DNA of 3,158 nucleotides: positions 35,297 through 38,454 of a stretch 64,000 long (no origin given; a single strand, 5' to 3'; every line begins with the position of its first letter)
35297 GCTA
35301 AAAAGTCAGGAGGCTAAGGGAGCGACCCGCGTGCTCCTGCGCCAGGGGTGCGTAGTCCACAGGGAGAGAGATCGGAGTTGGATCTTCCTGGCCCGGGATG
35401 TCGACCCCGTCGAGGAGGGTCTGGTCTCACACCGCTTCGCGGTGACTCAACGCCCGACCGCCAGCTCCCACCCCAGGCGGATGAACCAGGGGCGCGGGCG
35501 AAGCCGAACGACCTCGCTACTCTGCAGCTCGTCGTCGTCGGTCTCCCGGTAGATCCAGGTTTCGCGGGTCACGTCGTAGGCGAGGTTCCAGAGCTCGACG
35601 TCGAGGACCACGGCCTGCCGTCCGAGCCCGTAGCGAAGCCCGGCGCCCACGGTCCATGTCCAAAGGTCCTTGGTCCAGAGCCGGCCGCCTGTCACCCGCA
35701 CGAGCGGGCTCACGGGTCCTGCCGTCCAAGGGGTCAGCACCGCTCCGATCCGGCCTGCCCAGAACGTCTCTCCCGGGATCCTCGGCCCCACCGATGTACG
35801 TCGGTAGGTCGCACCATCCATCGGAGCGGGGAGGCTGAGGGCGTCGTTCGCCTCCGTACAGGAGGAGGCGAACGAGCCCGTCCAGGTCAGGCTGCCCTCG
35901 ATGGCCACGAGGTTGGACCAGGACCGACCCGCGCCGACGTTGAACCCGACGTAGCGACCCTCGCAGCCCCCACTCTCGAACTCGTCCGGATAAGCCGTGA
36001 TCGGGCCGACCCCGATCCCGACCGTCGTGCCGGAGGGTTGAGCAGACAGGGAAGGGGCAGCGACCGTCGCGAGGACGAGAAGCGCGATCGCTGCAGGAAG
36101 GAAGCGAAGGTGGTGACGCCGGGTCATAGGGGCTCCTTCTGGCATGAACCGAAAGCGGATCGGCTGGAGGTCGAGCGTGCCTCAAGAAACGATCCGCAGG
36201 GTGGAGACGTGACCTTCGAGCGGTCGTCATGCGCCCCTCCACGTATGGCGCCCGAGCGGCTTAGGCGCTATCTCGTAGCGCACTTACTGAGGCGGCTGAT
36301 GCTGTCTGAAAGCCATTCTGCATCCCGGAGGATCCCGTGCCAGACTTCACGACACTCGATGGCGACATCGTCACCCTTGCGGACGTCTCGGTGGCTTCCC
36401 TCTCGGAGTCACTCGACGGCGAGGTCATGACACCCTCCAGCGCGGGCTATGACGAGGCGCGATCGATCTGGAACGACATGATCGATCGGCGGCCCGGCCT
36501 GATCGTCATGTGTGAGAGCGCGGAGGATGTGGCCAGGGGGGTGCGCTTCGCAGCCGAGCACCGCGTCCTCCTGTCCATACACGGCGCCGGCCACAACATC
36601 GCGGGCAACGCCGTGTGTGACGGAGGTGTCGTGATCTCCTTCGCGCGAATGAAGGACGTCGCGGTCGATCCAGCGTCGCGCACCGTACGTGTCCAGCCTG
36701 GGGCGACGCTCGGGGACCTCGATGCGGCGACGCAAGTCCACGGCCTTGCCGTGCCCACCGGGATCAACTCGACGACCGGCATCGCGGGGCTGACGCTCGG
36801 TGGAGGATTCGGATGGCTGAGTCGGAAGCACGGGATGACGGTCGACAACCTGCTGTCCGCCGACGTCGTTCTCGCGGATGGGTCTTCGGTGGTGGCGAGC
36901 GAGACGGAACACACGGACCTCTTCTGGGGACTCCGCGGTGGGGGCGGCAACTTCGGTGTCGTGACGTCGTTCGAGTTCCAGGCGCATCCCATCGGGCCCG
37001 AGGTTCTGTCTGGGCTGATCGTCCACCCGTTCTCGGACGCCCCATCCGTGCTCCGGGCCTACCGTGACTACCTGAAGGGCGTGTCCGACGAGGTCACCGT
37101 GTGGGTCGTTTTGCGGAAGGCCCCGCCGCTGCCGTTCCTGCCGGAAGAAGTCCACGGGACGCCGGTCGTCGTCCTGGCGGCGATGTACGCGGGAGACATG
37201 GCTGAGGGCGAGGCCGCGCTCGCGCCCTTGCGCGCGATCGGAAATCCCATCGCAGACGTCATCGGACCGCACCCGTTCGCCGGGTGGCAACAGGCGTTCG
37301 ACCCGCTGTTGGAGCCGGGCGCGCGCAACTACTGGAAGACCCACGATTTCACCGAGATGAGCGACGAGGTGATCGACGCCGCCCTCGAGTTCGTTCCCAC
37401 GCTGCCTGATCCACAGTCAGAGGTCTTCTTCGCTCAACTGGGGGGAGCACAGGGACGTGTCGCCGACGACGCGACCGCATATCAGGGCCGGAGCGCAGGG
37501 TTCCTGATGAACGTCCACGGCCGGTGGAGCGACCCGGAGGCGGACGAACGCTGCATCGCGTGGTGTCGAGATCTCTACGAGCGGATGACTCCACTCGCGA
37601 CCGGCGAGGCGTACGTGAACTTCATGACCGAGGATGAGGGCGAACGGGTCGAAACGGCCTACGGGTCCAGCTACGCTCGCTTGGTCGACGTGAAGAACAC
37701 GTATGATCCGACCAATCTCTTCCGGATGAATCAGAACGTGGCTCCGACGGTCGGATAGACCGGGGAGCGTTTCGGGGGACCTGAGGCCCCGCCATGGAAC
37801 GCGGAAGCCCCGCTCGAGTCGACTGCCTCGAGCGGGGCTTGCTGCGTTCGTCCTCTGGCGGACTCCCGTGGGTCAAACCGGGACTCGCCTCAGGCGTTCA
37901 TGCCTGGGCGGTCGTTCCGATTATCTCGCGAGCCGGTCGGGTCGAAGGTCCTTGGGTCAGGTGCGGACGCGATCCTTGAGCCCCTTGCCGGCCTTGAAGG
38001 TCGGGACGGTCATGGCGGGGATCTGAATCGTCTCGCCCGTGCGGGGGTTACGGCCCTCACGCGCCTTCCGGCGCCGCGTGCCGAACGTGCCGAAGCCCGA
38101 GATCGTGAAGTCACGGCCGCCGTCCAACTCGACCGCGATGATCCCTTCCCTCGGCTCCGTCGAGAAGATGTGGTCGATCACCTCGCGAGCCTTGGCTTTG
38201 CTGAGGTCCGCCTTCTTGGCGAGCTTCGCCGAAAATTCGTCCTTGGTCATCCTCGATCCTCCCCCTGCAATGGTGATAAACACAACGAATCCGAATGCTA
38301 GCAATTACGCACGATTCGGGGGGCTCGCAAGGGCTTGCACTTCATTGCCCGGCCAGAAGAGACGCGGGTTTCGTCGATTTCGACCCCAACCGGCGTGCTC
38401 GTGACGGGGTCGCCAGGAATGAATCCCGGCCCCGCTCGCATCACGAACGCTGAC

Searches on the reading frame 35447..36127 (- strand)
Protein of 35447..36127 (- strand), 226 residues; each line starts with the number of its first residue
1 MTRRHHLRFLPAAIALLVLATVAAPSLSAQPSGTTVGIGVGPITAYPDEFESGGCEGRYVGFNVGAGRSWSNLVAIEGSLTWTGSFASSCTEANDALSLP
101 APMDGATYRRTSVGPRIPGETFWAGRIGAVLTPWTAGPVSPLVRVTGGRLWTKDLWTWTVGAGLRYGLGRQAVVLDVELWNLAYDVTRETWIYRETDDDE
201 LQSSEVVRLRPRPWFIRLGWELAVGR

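Call 9: search_protein_families(library=pfam, proteins=[window:35447-36127:-], max_evalue=0.001)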
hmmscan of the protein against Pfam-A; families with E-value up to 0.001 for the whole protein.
window:35447-36127:- (226 aa): 1 family
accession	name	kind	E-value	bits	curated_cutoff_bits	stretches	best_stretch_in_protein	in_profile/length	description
PF13505.12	OMP_b-brl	-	5.8e-09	36.8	28.7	1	14-198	1-161/175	Outer membrane protein beta-barrel domain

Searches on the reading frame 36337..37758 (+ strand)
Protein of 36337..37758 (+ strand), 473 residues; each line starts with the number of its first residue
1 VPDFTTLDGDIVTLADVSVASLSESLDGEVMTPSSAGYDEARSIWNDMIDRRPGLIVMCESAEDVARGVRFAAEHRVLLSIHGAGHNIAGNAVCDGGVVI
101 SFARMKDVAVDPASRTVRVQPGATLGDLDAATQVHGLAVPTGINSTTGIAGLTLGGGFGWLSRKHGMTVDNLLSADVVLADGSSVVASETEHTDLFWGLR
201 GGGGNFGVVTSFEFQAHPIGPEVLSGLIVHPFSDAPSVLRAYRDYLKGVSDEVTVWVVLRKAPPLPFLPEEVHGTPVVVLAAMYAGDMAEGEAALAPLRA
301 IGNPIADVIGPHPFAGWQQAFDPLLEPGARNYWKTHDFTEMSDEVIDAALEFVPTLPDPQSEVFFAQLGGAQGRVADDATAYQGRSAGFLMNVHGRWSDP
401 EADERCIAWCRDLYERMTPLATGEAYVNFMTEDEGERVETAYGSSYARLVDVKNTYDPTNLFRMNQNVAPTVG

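Call 9: search_protein_families(library=pfam, proteins=[window:36337-37758:+], max_evalue=0.001)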
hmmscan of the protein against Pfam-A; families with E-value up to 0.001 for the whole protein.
window:36337-37758:+ (473 aa): 2 families
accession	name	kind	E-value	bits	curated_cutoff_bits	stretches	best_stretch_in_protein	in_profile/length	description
PF01565.28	FAD_binding_4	-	4.7e-33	114.3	26.4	1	54-186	2-137/139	FAD binding domain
PF08031.17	BBE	-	1.3e-17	64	20.6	1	425-468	1-44/45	Berberine and berberine like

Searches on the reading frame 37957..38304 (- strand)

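Call 9: search_protein_families(library=pfam, proteins=[window:37957-38304:-], max_evalue=0.001)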
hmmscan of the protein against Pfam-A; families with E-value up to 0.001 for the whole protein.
window:37957-38304:- (115 aa): 1 family
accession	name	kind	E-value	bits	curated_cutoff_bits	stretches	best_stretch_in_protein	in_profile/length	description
PF00216.26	Bac_DNA_binding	-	1.3e-26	93.1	22.4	1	19-113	1-89/90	Bacterial DNA-binding protein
